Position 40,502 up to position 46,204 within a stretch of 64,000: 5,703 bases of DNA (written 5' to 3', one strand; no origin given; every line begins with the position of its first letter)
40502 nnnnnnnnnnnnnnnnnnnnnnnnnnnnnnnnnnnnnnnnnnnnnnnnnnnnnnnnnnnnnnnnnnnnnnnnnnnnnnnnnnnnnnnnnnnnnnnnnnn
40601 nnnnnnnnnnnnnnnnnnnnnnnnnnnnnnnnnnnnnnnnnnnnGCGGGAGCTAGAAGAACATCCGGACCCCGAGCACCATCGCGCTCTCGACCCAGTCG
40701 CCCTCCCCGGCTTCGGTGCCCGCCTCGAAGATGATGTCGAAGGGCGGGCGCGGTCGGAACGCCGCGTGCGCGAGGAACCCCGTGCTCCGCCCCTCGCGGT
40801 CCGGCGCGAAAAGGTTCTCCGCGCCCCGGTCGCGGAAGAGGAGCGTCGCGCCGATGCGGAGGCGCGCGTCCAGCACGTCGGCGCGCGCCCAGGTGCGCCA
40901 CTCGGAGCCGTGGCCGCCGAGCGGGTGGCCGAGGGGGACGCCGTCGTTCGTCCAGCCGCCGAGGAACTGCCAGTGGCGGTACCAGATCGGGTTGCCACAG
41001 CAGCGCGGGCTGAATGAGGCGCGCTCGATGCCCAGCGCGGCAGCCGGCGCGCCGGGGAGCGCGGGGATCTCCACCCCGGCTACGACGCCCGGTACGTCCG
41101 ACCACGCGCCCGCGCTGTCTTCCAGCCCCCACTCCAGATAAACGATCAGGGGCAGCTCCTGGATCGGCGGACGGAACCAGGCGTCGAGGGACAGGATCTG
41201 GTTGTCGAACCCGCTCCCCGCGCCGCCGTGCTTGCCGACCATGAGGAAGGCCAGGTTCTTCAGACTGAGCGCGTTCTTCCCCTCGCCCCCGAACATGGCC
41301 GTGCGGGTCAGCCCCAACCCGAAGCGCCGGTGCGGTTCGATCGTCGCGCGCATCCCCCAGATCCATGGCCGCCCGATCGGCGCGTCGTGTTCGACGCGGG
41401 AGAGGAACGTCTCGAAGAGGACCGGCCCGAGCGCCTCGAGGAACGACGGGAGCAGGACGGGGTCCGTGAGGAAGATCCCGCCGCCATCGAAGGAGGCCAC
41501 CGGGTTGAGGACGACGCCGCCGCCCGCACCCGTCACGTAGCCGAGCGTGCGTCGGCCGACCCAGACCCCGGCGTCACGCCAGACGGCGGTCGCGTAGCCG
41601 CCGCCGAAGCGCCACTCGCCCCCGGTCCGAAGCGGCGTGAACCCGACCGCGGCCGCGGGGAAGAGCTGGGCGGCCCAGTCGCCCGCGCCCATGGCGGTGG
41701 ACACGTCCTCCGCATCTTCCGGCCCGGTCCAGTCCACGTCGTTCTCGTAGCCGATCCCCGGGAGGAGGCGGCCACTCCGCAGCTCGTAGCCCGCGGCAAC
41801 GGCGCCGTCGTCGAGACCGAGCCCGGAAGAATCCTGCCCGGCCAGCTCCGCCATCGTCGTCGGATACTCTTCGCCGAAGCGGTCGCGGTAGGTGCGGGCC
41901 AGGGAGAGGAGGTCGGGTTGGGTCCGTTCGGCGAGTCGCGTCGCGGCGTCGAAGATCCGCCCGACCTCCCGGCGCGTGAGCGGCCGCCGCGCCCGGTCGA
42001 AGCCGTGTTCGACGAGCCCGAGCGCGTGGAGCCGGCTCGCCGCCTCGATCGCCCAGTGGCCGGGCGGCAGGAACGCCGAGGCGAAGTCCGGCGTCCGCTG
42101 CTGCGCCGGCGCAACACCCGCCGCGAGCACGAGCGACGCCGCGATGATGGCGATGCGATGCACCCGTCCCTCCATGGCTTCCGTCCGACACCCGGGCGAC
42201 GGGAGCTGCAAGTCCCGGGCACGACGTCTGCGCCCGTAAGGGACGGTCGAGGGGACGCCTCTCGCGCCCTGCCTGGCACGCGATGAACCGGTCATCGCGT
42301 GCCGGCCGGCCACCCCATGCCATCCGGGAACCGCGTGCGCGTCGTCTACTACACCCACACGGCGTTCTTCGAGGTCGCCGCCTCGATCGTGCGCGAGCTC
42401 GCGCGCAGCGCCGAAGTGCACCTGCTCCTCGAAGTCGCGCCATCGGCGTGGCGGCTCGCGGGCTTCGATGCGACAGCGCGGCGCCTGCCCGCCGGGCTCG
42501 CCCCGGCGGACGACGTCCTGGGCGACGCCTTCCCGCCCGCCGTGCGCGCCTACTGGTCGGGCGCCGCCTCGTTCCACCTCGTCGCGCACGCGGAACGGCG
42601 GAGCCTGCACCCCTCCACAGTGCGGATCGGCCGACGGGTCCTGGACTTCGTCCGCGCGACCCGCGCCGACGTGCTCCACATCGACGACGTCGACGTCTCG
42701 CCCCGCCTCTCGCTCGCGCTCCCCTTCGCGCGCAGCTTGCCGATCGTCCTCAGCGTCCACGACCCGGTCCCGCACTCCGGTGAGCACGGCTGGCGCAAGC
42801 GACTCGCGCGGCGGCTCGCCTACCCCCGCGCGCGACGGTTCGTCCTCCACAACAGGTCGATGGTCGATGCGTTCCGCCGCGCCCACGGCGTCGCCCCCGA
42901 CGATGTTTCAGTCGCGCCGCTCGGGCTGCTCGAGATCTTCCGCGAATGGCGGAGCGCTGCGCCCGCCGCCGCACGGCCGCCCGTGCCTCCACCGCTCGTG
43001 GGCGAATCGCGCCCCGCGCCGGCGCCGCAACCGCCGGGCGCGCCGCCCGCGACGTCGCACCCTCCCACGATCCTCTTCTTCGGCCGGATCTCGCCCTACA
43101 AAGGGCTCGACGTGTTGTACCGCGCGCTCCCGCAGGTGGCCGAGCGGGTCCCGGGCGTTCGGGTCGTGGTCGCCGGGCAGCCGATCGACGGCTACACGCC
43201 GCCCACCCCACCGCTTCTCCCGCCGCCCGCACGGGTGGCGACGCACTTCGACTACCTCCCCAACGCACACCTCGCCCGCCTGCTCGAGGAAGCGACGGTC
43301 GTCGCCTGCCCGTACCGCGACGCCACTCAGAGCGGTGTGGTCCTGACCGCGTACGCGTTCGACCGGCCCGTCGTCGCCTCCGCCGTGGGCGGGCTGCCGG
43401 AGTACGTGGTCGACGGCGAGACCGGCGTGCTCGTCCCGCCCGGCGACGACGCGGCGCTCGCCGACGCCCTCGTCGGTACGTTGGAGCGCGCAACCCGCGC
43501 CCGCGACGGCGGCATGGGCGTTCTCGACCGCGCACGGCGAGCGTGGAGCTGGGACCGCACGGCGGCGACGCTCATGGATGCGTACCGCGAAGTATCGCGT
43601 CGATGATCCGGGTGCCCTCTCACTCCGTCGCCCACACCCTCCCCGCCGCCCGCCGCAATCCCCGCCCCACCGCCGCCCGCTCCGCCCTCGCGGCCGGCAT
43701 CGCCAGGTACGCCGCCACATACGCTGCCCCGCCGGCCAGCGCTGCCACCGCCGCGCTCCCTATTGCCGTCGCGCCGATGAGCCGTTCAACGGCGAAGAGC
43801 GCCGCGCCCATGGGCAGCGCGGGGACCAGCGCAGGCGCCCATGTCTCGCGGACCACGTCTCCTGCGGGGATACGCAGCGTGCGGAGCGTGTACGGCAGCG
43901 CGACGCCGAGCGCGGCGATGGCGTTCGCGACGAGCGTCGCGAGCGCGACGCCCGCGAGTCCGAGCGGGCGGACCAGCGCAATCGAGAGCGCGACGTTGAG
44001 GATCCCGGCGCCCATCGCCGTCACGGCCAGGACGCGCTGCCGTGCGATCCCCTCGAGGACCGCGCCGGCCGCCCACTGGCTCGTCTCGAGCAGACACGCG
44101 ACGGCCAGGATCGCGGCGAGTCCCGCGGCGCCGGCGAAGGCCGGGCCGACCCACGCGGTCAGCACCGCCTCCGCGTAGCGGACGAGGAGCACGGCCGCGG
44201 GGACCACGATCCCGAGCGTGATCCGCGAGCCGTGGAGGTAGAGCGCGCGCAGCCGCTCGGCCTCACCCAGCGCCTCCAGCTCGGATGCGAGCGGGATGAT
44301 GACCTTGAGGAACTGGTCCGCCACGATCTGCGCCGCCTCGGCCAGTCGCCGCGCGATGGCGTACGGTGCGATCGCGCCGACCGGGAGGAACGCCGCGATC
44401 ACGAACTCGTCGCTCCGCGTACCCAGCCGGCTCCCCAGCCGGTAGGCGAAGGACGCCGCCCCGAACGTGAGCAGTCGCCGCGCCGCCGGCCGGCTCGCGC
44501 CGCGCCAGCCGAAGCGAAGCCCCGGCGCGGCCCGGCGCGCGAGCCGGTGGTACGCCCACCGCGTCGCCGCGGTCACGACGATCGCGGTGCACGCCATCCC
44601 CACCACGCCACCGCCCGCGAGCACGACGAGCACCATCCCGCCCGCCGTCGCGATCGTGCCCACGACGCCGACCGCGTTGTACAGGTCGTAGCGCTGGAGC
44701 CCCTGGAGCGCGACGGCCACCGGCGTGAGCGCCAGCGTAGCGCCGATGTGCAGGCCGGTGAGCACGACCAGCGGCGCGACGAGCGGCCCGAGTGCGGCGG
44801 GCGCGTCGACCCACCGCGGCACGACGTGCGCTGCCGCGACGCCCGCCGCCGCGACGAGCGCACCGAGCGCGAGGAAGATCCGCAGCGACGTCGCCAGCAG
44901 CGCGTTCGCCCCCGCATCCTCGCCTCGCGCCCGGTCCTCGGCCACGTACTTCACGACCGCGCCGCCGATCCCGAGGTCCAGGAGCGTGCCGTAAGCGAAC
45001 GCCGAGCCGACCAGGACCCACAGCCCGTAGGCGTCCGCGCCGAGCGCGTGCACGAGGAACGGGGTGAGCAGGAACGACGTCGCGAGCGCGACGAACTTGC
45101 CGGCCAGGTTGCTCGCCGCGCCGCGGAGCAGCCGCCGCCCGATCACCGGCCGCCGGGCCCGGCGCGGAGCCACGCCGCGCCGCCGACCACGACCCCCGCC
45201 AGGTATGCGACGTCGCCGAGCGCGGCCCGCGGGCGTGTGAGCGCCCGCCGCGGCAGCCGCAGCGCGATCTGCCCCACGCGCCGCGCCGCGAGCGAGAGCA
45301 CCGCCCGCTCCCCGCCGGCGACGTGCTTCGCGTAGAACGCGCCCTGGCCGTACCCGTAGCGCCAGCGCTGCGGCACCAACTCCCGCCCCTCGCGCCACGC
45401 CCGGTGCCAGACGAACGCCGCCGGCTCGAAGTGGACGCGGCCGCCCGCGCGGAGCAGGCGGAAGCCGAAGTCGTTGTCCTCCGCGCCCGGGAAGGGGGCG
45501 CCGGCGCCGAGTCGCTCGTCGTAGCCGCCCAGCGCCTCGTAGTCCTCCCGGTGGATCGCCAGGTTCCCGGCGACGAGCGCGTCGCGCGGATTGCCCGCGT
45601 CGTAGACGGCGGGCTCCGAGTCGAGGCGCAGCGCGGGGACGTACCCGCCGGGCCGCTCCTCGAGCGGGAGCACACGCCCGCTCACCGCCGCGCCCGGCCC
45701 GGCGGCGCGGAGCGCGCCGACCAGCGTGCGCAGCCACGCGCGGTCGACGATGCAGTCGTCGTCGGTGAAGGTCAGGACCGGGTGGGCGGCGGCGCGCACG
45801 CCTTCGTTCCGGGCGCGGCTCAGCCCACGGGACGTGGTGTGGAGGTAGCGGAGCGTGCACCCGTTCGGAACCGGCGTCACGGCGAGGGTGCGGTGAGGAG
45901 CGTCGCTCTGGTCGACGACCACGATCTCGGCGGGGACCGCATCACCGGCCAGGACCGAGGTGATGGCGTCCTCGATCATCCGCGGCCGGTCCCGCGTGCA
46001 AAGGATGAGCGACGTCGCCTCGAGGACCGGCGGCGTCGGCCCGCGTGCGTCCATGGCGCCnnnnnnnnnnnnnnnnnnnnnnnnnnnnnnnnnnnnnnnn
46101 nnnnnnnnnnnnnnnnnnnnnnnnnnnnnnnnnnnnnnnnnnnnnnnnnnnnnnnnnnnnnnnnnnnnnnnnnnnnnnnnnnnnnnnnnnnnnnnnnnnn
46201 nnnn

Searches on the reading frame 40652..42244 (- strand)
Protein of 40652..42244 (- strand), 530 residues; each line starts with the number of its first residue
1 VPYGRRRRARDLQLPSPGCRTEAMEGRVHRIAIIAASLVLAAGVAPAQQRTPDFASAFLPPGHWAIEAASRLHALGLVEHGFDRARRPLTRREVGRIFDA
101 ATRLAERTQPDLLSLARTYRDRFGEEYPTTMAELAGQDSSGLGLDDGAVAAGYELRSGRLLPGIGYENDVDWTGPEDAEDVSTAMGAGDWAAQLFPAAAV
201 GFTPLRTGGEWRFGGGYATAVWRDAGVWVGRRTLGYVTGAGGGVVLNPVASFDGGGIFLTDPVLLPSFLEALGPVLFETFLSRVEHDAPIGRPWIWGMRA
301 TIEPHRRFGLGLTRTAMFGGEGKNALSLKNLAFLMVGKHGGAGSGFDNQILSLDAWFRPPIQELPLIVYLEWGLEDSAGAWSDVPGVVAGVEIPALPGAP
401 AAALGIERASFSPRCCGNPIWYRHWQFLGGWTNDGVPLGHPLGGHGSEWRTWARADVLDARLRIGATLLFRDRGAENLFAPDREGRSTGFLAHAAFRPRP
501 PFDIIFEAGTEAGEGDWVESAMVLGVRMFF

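Call 12: search_protein_families(library=pfam, proteins=[window:40652-42244:-], max_evalue=0.001)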
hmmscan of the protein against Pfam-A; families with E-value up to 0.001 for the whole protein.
window:40652-42244:- (530 aa): 1 family
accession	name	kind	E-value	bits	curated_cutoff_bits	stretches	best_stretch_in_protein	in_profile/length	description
PF14052.12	Caps_assemb_Wzi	-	1e-37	130.6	30.1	1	187-500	45-365/392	Capsule assembly protein Wzi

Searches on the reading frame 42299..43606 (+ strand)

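Call 12: search_protein_families(library=pfam, proteins=[window:42299-43606:+], max_evalue=0.001)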
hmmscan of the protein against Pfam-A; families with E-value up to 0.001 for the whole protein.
window:42299-43606:+ (435 aa): 5 families
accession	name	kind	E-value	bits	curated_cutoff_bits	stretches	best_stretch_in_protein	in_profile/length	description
PF13692.12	Glyco_trans_1_4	-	1.8e-26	93.5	27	1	256-396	2-141/142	Glycosyl transferases group 1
PF00534.26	Glycos_transf_1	-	3.7e-19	69.3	26.4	1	254-391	14-152/172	Glycosyl transferases group 1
PF13439.12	Glyco_transf_4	-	4.9e-09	36.9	28.5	1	104-209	54-165/170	Glycosyltransferase Family 4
PF20706.3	GT4-conflict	-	5.9e-06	25.9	26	1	227-425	169-385/385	Family 4 Glycosyltransferase in conflict systems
PF13524.12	Glyco_trans_1_2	-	0.00014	22.3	25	1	278-427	7-144/144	Glycosyl transferase-like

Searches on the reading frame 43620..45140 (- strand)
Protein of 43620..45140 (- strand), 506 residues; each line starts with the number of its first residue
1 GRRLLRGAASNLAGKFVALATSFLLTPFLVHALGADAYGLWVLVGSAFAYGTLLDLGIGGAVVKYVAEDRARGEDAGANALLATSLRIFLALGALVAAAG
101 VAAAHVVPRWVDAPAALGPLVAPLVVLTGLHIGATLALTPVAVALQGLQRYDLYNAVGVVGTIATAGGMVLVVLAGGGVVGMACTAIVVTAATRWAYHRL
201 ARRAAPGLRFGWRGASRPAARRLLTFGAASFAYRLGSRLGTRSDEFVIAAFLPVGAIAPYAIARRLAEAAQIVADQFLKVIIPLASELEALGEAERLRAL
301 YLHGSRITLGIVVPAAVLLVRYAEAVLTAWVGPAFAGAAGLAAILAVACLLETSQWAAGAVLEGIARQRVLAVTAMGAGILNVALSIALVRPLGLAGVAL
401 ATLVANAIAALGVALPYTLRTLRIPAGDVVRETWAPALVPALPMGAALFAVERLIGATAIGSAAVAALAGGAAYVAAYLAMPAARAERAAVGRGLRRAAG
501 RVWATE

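Call 12: search_protein_families(library=pfam, proteins=[window:43620-45140:-], max_evalue=0.001)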
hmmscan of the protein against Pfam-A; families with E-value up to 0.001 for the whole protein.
window:43620-45140:- (506 aa): 3 families
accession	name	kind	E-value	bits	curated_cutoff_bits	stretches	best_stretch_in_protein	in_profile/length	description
PF01943.22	Polysacc_synt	-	2.4e-11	44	28.2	1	4-288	1-273/274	Polysaccharide biosynthesis protein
PF13440.11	Polysacc_synt_3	-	3.6e-11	43.3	23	1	90-334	55-287/293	Polysaccharide biosynthesis protein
PF03023.19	MurJ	-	1.5e-07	30.8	27.4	1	173-328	158-304/451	Lipid II flippase MurJ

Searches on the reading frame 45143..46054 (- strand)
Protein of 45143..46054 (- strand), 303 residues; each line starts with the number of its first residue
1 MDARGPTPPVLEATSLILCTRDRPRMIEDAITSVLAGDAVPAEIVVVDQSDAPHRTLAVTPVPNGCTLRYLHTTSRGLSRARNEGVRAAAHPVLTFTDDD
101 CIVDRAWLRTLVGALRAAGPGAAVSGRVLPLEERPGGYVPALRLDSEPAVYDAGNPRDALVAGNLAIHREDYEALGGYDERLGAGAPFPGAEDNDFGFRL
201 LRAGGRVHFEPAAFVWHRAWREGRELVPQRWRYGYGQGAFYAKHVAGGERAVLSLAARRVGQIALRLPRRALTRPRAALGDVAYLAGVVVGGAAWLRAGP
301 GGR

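Call 12: search_protein_families(library=pfam, proteins=[window:45143-46054:-], max_evalue=0.001)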
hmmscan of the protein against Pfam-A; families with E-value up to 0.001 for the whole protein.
window:45143-46054:- (303 aa): 5 families
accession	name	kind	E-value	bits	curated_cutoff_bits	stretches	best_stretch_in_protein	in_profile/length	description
PF00535.33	Glycos_transf_2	-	3.8e-16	59.9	23.3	1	15-129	1-117/168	Glycosyl transferase family 2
PF13641.12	Glyco_tranf_2_3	-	3.4e-13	50.6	27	1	14-235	3-229/230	Glycosyltransferase like family 2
PF10111.15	Glyco_tranf_2_2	-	7.7e-06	26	27.3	0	164-207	167-206/276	Glycosyltransferase like family 2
PF02709.20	Glyco_transf_7C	-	5.6e-05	23.1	23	1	155-209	14-64/78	N-terminal domain of galactosyltransferase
PF13506.12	Glyco_transf_21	-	5.9e-05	23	21.7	1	84-221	24-158/174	Glycosyl transferase family 21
